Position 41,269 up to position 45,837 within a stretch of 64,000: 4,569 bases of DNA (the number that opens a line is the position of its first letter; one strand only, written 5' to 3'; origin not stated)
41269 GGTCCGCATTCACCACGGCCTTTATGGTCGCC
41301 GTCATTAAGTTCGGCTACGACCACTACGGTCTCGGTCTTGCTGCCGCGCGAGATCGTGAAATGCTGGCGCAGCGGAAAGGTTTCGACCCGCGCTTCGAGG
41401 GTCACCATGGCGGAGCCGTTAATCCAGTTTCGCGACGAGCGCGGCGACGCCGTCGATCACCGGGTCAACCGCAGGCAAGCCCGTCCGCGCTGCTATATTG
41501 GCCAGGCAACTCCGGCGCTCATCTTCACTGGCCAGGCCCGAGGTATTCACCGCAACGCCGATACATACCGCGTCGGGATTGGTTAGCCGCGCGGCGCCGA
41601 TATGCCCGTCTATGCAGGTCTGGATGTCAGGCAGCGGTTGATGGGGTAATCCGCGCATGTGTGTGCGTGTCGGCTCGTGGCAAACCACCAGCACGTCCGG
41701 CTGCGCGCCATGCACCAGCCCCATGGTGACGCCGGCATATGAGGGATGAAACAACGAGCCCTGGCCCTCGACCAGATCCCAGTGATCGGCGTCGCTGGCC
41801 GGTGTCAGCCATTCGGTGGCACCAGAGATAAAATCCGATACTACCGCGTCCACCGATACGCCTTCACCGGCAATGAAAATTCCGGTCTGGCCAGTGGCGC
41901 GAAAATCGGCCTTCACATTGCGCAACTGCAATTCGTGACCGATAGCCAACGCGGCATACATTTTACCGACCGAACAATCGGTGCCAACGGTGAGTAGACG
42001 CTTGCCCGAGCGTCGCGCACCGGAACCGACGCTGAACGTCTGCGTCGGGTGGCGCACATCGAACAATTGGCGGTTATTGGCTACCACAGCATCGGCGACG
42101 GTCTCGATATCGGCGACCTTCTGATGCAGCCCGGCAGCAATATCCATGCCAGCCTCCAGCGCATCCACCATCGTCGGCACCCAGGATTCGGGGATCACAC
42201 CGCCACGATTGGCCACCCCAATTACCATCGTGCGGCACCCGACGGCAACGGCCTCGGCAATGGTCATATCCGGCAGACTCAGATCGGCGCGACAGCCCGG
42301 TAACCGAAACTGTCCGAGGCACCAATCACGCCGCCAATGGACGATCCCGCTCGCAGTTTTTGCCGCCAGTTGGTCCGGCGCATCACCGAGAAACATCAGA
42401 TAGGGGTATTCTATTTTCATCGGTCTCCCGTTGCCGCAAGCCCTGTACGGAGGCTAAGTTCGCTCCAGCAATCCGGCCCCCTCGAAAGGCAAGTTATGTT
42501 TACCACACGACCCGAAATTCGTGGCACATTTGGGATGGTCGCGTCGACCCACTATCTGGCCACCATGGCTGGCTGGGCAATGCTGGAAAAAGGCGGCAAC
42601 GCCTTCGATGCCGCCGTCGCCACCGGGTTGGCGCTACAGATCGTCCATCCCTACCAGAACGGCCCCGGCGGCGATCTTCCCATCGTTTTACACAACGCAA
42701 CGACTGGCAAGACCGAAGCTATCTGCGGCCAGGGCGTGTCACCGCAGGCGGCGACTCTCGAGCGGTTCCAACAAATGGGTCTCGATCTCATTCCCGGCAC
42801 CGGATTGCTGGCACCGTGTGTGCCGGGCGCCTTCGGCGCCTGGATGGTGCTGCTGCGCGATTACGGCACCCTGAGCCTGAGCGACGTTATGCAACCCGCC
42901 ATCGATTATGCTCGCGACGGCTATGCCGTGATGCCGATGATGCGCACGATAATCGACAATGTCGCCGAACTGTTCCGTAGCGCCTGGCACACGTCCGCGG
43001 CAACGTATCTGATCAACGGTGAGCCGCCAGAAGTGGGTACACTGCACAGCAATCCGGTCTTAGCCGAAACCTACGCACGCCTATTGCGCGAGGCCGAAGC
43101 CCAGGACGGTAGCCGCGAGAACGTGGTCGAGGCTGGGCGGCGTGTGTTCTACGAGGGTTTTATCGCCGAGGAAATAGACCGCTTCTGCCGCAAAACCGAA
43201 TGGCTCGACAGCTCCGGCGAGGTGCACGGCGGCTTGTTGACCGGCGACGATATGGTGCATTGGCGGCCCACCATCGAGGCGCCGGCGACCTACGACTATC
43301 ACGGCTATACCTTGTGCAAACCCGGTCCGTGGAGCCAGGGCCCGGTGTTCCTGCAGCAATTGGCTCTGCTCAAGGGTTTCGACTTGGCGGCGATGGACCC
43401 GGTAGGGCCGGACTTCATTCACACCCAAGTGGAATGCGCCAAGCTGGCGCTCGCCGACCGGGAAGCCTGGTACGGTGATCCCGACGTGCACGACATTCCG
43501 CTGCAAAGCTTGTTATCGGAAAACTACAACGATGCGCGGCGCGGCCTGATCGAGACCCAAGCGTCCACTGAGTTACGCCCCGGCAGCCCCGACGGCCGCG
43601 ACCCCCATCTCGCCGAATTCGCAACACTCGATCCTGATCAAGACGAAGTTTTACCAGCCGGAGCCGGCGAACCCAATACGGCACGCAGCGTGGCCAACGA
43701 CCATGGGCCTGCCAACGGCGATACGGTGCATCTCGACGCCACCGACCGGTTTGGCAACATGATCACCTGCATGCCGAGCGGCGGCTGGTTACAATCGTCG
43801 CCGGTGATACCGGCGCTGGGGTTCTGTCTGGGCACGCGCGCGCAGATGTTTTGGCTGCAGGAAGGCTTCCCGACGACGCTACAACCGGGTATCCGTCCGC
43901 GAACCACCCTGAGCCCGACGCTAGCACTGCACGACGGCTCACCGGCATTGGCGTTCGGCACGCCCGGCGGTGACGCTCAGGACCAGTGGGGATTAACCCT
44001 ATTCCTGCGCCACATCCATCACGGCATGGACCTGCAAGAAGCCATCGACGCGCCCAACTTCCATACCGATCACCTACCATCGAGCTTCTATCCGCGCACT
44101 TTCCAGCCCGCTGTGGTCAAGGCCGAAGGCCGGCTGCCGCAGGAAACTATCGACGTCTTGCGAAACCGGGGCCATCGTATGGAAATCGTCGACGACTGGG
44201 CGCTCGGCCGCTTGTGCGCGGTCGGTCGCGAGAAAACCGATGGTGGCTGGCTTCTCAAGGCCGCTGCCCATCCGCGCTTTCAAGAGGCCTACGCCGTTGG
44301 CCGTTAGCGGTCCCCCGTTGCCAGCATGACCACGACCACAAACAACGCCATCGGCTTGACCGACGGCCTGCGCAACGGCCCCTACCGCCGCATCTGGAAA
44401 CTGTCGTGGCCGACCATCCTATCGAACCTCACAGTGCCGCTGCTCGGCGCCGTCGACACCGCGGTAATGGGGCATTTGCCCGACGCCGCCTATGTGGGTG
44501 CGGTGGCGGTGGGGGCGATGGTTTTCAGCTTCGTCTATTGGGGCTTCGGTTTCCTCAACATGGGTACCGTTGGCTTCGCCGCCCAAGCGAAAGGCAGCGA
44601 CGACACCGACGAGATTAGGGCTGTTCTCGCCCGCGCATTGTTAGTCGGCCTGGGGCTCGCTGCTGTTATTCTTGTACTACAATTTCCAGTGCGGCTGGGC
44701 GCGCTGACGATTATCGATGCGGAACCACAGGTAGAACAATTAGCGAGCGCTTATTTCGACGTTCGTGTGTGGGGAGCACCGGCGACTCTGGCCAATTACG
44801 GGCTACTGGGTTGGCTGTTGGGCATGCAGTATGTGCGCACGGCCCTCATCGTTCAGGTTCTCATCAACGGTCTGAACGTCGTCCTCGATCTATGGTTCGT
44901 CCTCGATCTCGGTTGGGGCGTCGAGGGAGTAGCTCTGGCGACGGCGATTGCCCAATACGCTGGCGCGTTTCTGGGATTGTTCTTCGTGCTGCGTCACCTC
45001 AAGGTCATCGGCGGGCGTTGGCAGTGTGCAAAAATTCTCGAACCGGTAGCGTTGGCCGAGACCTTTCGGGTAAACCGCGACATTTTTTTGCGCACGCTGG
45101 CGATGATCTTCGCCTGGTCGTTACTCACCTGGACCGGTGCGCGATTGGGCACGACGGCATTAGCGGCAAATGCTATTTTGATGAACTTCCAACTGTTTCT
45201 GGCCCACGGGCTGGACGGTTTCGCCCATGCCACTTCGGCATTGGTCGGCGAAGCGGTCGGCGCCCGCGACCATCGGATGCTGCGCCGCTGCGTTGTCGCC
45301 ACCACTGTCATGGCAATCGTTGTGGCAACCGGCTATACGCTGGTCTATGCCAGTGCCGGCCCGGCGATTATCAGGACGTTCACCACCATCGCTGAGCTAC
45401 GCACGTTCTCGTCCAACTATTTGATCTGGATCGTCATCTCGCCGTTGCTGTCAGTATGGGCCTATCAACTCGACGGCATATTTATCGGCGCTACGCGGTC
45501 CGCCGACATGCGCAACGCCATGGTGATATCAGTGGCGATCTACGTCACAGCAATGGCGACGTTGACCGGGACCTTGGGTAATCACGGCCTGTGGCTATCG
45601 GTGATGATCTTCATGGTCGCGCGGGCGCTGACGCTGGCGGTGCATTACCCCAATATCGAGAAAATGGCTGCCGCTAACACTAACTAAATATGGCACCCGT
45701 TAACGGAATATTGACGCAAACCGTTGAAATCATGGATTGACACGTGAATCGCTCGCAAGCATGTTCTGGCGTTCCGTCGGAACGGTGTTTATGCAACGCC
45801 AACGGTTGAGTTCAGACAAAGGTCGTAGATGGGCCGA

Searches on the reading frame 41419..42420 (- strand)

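Call 9: search_protein_families(library=ncbifam, proteins=[window:41419-42420:-])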
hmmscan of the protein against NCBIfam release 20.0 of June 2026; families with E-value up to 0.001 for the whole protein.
window:41419-42420:- (333 aa): 1 family
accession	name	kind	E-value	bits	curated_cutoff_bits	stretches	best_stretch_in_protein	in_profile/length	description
NF041892.1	DgcN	equivalog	2.2e-158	526.4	480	1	6-332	1-326/326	N-acetyltransferase DgcN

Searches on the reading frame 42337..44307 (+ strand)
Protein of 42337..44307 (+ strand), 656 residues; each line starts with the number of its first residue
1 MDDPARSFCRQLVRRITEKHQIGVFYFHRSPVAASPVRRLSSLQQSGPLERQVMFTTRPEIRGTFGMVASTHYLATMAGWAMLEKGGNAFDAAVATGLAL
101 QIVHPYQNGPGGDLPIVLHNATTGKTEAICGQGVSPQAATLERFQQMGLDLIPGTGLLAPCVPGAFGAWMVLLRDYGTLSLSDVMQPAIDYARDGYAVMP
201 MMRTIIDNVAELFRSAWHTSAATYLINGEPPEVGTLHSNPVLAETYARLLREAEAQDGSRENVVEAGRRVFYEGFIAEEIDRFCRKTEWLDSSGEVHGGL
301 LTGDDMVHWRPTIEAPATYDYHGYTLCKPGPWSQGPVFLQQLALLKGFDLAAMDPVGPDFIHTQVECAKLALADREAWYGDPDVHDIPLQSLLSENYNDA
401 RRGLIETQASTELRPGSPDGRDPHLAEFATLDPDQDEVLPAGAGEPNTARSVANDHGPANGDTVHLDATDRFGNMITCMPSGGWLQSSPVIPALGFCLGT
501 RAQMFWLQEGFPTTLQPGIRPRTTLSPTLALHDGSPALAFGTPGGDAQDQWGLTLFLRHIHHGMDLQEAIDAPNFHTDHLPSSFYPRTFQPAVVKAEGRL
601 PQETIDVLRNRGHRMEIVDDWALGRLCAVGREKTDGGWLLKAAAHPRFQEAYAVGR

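Call 9: search_protein_families(library=ncbifam, proteins=[window:42337-44307:+])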
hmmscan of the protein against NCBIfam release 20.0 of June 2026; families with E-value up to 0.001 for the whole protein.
window:42337-44307:+ (656 aa): 2 families
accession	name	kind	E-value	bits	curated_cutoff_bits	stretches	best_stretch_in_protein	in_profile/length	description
TIGR00066.1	g_glut_trans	equivalog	1.6e-74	251.3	357.85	1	66-647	1-518/518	gamma-glutamyltransferase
NF007187.0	PRK09615.1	equivalog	7.5e-51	173.1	990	1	60-592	44-533/581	gamma-glutamyltransferase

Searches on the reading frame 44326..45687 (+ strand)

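Call 9: search_protein_families(library=ncbifam, proteins=[window:44326-45687:+])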
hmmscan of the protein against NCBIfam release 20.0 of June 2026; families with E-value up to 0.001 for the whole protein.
window:44326-45687:+ (453 aa): 8 families
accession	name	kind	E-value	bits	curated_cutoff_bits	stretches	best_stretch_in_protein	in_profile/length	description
NF007690.0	PRK10367.1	equivalog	3.9e-111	372.1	409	1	21-440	9-427/441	MATE family efflux transporter DinF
NF041358.1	GntT_guanitoxin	equivalog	7.1e-82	275.7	525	1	21-443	13-436/438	guanitoxin biosynthesis MATE family efflux transporter GntT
TIGR00797.1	matE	subfamily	8.4e-76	255.4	147.4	1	29-423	1-396/396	MATE family efflux transporter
NF007130.1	PRK09575.1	equivalog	5.7e-14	52.2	445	1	20-436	5-422/435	MATE family efflux transporter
NF000131.1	MATE_multi_MepA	equivalog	2.2e-13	50.2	850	1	22-417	17-416/451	multidrug efflux MATE transporter MepA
NF052396.1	MATE_WgkD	equivalog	1.1e-11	44.4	510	1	23-377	5-357/428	tryglysin-associated MATE efflux transporter WgkD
NF007562.1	PRK10189.1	equivalog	1.6e-07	30.5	465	1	20-434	26-450/470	EmmdR/YeeO family multidrug/toxin efflux MATE transporter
NF041801.1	MATE_SolL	equivalog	3.7e-07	29.3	780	1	20-431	19-436/458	solanimycin export family MATE transporter SolL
